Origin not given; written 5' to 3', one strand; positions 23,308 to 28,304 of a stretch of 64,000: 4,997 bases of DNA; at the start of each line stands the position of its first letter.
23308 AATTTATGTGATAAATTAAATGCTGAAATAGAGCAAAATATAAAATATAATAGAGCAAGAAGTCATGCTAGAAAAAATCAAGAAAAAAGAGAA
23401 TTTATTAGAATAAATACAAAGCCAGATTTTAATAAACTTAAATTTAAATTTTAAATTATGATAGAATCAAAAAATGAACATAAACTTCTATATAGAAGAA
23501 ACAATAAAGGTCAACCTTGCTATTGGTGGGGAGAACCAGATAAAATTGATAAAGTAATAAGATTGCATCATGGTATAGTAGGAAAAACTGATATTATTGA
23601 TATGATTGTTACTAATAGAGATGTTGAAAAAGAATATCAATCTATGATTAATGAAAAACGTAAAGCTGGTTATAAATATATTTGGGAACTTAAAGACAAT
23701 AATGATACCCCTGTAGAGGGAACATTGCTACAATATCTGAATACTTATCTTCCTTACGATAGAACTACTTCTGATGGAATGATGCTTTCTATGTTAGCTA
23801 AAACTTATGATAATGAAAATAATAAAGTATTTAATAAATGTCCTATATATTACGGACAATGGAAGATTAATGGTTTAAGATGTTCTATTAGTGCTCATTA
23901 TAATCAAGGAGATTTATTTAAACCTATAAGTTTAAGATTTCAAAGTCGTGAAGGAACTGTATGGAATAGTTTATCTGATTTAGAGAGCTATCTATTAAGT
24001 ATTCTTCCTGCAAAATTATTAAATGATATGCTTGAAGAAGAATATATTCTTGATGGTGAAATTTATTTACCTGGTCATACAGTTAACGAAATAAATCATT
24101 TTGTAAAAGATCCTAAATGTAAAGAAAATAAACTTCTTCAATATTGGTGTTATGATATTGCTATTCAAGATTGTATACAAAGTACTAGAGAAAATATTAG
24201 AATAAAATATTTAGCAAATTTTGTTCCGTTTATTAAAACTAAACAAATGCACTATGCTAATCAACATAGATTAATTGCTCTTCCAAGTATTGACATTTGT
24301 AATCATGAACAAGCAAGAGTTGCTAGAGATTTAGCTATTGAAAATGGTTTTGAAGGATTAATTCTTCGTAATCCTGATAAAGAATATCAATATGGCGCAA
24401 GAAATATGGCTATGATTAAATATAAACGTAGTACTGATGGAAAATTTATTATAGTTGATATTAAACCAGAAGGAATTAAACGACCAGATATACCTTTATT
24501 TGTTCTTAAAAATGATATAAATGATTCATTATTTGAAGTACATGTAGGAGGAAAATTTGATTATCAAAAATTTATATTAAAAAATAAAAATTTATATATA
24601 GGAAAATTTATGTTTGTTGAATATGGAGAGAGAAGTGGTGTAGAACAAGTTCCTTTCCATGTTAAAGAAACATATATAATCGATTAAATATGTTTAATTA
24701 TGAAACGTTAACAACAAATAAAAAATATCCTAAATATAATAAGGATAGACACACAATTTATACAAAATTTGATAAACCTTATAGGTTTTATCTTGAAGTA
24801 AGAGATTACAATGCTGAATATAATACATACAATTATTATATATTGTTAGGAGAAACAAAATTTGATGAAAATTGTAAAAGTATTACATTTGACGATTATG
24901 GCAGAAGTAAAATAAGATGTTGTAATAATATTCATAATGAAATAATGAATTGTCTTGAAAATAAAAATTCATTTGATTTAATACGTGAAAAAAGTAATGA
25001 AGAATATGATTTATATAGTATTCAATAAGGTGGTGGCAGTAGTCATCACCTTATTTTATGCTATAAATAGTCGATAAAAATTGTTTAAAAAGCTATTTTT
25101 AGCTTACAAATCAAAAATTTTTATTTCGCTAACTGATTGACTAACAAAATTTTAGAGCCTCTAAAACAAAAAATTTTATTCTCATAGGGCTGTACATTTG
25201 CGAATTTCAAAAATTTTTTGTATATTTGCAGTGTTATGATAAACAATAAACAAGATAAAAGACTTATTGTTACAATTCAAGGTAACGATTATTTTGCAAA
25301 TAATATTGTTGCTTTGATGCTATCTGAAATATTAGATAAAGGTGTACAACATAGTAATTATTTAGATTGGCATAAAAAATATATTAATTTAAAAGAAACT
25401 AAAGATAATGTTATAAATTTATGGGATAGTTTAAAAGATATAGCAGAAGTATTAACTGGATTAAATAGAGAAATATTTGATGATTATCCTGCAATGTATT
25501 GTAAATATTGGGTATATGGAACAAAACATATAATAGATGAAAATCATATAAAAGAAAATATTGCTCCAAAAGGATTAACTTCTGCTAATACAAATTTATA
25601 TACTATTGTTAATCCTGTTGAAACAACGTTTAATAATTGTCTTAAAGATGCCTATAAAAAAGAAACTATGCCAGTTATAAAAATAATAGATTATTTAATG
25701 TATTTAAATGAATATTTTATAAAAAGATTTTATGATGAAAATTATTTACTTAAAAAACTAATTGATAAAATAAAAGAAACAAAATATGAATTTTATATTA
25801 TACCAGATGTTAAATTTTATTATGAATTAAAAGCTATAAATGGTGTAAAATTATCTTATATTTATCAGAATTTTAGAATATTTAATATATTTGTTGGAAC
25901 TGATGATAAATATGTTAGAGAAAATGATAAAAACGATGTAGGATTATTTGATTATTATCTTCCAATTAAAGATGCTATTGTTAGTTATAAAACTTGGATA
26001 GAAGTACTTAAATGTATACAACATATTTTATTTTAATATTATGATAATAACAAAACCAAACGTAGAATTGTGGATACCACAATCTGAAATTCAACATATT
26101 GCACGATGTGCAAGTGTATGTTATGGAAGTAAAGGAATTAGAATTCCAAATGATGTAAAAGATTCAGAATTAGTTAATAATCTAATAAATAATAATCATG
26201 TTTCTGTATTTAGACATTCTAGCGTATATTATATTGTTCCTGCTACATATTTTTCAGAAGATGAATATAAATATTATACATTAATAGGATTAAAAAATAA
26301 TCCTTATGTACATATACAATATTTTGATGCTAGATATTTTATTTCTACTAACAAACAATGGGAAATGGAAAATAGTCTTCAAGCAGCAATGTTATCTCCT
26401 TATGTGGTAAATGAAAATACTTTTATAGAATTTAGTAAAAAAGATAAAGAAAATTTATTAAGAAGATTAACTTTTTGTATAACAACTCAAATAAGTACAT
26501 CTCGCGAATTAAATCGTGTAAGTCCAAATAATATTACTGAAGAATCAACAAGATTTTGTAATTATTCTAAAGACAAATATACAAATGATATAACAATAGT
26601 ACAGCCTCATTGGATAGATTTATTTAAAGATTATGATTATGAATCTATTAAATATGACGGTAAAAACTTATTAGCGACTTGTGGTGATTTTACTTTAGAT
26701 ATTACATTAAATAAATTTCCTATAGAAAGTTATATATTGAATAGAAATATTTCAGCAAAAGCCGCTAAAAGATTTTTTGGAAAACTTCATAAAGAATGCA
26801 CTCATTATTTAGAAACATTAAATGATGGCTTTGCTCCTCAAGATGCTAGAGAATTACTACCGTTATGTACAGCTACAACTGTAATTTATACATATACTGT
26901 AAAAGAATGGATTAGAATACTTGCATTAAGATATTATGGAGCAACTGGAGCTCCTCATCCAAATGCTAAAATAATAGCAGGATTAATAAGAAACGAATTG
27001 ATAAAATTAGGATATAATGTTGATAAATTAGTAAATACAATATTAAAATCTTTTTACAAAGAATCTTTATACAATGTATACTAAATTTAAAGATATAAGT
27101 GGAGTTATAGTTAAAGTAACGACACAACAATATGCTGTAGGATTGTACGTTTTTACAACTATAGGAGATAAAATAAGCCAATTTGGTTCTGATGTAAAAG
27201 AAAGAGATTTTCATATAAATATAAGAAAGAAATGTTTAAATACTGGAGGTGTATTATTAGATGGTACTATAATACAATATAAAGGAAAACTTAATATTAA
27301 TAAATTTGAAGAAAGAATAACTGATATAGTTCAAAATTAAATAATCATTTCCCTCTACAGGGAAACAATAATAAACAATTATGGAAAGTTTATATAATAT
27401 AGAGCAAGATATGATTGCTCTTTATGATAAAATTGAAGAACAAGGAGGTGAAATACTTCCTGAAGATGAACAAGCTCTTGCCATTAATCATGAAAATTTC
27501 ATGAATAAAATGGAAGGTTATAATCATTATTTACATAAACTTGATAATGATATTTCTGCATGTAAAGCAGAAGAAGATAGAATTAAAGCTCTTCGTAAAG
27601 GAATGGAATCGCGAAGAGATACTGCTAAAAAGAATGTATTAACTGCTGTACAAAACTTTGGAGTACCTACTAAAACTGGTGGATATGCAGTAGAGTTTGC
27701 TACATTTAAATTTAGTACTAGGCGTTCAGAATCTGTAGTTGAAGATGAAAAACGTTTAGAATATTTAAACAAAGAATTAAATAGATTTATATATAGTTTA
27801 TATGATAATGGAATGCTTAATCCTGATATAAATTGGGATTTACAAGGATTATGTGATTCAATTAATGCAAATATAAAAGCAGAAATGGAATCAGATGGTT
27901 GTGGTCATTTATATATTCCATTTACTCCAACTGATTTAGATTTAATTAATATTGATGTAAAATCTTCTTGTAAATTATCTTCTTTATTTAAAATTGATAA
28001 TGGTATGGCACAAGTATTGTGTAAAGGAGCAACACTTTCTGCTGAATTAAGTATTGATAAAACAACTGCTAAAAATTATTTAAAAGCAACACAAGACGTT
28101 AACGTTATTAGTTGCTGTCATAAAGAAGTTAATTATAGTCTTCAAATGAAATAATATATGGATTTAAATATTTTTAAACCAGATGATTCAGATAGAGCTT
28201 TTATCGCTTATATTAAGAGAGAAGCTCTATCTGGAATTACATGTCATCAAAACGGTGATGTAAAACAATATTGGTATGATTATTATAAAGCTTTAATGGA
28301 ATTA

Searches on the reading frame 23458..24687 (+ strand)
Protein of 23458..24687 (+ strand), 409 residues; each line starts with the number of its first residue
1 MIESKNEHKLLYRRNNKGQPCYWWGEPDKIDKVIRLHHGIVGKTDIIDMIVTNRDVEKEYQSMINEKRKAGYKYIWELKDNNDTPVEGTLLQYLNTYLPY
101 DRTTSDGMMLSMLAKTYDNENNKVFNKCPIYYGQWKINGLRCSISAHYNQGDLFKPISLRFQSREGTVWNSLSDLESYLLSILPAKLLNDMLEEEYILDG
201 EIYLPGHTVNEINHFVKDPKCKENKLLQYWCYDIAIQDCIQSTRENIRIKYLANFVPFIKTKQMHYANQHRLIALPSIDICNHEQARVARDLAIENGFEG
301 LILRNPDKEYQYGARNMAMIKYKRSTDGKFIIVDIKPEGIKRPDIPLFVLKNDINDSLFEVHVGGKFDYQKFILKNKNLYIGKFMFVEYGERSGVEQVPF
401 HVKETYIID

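Call 91: search_protein_families(library=pfam, proteins=[window:23458-24687:+], max_evalue=0.001)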
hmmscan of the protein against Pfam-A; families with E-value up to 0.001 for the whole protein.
window:23458-24687:+ (409 aa): 1 family
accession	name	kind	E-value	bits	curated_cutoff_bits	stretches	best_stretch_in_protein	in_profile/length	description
PF01068.26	DNA_ligase_A_M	-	1.4e-12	48.2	26.2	1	112-323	2-204/204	ATP dependent DNA ligase domain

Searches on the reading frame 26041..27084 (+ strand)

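Call 91: search_protein_families(library=pfam, proteins=[window:26041-27084:+], max_evalue=0.001)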
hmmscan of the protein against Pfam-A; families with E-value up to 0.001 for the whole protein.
window:26041-27084:+ (347 aa): 1 family
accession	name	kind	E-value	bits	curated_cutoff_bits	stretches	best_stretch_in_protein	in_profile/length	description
PF02511.20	Thy1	-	1.4e-17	64.5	24.8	1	143-298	59-166/191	Thymidylate synthase complementing protein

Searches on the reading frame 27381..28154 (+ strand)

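Call 91: search_protein_families(library=pfam, proteins=[window:27381-28154:+], max_evalue=0.001)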
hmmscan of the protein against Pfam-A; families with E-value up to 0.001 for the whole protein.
window:27381-28154:+ (257 aa): 1 family
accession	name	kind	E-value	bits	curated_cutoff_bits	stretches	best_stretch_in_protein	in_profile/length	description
PF05565.16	Sipho_Gp157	-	1.8e-10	41.5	28.6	1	4-128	2-124/162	Siphovirus Gp157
